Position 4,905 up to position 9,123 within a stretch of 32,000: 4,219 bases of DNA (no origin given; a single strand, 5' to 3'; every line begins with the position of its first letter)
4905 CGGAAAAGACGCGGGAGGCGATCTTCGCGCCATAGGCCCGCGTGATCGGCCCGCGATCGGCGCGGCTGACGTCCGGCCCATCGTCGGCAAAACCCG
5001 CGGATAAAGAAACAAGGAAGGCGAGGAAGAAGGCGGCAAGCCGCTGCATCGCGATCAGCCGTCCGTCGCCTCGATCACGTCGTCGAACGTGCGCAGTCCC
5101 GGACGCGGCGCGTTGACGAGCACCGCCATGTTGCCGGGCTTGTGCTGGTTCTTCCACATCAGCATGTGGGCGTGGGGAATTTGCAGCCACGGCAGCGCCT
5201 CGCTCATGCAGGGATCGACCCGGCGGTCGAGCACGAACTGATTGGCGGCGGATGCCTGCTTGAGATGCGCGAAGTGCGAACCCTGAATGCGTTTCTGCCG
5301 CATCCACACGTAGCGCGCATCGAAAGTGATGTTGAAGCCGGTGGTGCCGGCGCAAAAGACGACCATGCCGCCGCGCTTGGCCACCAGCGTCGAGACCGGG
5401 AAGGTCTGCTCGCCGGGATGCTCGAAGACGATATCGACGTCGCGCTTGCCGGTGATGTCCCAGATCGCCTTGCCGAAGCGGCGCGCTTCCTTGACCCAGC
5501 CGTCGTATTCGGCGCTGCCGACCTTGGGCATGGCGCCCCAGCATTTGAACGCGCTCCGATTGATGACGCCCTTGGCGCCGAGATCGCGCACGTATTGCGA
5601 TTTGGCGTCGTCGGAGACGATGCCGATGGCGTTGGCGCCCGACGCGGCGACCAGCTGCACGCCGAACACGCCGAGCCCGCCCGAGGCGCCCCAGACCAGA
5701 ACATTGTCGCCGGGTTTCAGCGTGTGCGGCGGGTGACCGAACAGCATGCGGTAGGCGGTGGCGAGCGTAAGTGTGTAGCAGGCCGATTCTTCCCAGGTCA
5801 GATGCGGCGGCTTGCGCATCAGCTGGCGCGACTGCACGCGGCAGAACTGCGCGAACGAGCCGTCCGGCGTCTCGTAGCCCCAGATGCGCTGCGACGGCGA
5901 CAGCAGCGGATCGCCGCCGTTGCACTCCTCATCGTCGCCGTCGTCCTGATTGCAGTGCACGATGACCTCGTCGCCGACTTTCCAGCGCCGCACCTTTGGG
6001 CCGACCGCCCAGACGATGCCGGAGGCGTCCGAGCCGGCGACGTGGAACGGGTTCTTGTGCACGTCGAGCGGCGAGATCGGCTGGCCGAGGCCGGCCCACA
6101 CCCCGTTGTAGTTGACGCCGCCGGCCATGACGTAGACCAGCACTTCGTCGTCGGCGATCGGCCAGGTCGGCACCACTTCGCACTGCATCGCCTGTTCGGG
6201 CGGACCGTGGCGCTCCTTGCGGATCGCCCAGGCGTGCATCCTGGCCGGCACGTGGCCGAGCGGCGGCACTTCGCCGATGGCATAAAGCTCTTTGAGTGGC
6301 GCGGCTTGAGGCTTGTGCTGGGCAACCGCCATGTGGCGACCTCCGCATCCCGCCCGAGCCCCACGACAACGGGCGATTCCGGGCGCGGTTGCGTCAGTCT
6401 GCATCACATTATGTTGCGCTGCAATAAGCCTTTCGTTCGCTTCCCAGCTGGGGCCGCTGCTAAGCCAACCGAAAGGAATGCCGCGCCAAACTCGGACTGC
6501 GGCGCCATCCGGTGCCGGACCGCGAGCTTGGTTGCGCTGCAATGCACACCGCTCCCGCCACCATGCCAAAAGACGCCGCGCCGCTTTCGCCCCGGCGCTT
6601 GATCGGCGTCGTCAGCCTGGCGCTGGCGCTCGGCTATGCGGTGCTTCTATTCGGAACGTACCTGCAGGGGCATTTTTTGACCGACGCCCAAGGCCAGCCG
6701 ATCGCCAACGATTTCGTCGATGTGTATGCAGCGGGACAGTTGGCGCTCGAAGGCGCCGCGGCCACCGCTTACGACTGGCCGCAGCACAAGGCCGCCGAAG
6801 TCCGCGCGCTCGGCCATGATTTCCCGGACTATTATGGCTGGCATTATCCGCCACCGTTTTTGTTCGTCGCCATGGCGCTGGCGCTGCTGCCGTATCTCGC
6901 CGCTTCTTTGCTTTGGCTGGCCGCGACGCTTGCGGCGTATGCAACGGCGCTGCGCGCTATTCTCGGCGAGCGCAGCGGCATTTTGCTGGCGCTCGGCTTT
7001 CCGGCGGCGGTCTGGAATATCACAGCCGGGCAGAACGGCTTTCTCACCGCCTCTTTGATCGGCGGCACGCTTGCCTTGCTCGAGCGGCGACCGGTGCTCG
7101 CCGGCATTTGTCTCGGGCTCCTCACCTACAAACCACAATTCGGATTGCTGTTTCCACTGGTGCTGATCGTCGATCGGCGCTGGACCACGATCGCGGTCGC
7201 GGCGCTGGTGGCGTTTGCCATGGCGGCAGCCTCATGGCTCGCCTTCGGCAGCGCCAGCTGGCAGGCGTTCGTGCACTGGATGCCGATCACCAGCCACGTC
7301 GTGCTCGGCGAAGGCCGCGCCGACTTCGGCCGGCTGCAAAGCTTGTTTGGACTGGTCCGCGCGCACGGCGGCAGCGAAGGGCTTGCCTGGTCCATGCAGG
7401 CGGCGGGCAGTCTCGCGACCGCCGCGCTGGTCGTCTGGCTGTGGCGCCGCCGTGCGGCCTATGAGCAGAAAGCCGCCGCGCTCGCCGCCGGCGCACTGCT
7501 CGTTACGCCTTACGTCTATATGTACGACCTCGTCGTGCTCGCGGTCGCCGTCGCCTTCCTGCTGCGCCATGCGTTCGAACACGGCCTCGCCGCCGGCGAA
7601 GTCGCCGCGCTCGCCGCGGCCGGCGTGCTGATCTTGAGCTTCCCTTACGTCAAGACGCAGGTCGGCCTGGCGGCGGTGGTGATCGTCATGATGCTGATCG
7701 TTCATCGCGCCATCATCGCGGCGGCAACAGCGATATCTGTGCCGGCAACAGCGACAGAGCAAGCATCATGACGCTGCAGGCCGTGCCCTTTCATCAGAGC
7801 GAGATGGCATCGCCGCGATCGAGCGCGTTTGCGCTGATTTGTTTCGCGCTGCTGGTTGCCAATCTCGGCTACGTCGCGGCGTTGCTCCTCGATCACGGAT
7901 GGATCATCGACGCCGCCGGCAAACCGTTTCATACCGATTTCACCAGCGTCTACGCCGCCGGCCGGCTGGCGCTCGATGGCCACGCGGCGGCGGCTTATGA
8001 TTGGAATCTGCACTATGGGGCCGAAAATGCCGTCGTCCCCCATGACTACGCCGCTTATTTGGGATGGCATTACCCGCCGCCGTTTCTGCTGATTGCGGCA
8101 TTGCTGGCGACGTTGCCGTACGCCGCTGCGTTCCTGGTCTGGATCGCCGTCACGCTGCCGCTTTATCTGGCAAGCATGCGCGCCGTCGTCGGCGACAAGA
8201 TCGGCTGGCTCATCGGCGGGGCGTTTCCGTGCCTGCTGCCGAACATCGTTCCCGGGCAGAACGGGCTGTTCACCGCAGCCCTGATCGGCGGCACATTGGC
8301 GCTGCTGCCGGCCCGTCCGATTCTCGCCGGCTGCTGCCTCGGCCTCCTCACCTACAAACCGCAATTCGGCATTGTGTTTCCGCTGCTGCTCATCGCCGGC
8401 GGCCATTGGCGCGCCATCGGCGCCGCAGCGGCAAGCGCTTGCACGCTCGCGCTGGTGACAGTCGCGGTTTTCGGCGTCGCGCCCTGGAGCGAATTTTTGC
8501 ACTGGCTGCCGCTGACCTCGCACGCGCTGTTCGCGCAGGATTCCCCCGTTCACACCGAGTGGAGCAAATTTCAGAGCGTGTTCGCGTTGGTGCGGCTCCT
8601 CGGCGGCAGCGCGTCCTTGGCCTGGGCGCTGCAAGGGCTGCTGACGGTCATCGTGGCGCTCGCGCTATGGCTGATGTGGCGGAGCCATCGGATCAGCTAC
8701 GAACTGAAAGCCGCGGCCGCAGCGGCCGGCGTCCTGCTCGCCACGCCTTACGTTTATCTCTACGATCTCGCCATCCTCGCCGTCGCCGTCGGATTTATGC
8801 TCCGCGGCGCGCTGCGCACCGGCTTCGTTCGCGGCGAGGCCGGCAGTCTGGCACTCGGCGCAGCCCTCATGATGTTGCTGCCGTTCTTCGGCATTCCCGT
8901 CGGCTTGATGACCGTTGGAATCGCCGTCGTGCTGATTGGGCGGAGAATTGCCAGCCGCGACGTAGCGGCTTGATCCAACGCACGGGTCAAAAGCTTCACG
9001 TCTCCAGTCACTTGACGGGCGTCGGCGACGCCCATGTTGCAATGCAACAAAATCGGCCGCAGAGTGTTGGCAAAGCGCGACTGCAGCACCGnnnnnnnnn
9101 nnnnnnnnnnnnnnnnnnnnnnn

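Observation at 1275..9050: Related palindromes (TGC-N3-GCA core) upstream of all three ethylmalonyl-CoA pathway genes: candidate shared operator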

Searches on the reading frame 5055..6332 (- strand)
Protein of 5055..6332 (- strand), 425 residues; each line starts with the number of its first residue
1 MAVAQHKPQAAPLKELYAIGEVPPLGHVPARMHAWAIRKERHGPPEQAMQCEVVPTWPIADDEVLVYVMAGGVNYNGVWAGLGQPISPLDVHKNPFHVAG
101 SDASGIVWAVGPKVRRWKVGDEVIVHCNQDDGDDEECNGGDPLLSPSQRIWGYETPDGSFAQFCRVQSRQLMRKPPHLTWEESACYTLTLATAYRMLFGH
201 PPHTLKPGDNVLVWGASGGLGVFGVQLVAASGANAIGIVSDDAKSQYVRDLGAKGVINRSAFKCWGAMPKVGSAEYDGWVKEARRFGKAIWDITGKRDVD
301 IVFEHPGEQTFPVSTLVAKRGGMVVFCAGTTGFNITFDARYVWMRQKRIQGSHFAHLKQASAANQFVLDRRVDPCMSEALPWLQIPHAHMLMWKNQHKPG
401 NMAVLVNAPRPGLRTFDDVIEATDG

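Call 7: search_protein_families(library=ncbifam, proteins=[window:5055-6332:-])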
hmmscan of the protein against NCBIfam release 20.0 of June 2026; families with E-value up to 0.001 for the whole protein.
window:5055-6332:- (425 aa): 19 families
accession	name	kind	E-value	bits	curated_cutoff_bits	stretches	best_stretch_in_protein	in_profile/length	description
TIGR01751.1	crot-CoA-red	equivalog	5.2e-180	598.3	378.55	1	27-417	3-398/398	crotonyl-CoA carboxylase/reductase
TIGR02824.1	quinone_pig3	subfamily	2.4e-29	102.4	296.8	2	157-397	91-317/325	putative NAD(P)H quinone oxidoreductase, PIG3 family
NF010344.0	PRK13771.1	subfamily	4.2e-27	95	349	1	52-403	16-330/334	putative alcohol dehydrogenase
NF041172.1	AcrlCoa_red_Thmprot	equivalog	1.4e-22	80.1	500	1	93-257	53-212/334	acryloyl-CoA reductase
TIGR02823.1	oxido_YhdH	subfamily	2.4e-19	69.4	297.25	1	133-263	72-201/324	acrylyl-CoA reductase family protein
NF008024.0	PRK10754.1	subfamily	9.5e-17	61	348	1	156-259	91-192/327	NADPH:quinone reductase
TIGR02817.1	adh_fam_1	subfamily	1e-16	61.3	284.05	1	156-260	94-202/336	zinc-binding alcohol dehydrogenase family protein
NF041097.1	keto_inos_dh_IolM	equivalog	3.1e-15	55.7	450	1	90-352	84-334/389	scyllo-inosose 3-dehydrogenase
NF006940.0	PRK09422.1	equivalog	6.1e-12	45.1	344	1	90-260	47-214/338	alcohol dehydrogenase AdhP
TIGR03201.1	dearomat_had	equivalog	8.9e-12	44.8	338.65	1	47-262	9-220/349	6-hydroxycyclohex-1-ene-1-carbonyl-CoA dehydrogenase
NF051456.1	acrylyl_AcuI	equivalog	1.5e-11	43.7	440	1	151-263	88-202/325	acrylyl-CoA reductase (NADPH)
TIGR00692.1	tdh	equivalog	1.8e-11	43.6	458.35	1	97-270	57-224/340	L-threonine 3-dehydrogenase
TIGR03989.1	Rxyl_3153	subfamily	3.9e-11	42.8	440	1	158-357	139-318/370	NDMA-dependent alcohol dehydrogenase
NF003808.0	PRK05396.1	equivalog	3.5e-10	39.3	380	1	97-272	59-228/341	L-threonine 3-dehydrogenase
NF047908.1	AldhRedAhr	equivalog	8.4e-10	38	470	1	58-260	25-218/335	NADPH-dependent aldehyde reductase Ahr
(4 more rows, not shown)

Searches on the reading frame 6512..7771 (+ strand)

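Call 7: search_protein_families(library=ncbifam, proteins=[window:6512-7771:+])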
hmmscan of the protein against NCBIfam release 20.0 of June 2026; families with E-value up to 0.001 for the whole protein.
window:6512-7771:+ (419 aa): 0 families

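Call 62: search_protein_families(library=pfam, max_evalue=0.0001, proteins=[window:6563-7771:+])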
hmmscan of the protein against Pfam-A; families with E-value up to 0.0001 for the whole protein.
window:6563-7771:+ (402 aa): 1 family
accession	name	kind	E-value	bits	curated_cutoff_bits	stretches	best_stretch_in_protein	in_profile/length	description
PF09594.16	GT87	-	7.2e-41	140.9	25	1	93-316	1-237/237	Glycosyltransferase family 87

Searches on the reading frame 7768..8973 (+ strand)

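Call 7: search_protein_families(library=ncbifam, proteins=[window:7768-8973:+])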
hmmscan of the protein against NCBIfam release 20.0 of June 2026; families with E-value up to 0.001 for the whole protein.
window:7768-8973:+ (401 aa): 0 families

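Call 62: search_protein_families(library=pfam, max_evalue=0.0001, proteins=[window:7768-8973:+])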
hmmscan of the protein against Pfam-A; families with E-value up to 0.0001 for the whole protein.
window:7768-8973:+ (401 aa): 1 family
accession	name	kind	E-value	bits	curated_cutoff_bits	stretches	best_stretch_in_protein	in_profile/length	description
PF09594.16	GT87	-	9.4e-39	134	25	1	100-327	1-237/237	Glycosyltransferase family 87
